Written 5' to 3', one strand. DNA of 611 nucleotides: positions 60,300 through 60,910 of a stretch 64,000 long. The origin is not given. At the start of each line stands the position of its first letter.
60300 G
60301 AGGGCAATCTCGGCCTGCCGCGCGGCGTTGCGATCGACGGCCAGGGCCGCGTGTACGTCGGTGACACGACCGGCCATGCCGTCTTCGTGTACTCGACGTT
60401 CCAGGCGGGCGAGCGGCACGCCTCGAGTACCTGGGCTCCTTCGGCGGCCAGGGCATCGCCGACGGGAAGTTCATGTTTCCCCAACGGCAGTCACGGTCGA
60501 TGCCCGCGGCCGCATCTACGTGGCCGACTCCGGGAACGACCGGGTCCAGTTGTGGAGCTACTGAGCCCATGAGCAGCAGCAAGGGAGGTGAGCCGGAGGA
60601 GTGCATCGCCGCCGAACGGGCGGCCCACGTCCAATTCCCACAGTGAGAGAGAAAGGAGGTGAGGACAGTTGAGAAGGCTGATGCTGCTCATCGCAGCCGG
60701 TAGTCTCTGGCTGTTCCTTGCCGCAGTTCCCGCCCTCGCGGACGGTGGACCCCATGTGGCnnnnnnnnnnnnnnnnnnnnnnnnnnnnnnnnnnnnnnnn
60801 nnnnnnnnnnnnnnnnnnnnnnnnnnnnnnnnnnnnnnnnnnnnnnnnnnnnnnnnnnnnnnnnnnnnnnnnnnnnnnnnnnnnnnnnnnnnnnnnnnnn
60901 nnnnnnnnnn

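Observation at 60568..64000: Paralogous pair of secreted hexaheme c-type cytochromes with a 222-bp identical 5' segment, flanked by a decayed NHL beta-propeller gene and a PDPTPA-repeat secreted protein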

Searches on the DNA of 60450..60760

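Call 101: search_rna_families(source=window, start=60450, end=60760, threshold=evalue, max_evalue=1)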
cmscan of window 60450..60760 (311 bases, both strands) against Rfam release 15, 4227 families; matches with E-value up to 1: 1.
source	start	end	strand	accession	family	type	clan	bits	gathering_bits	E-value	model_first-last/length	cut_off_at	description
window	60653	60719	+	RF00588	SNORD41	Gene; snRNA; snoRNA; CD-box;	CL00058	19.9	41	0.19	1-70/70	no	Small nucleolar RNA SNORD41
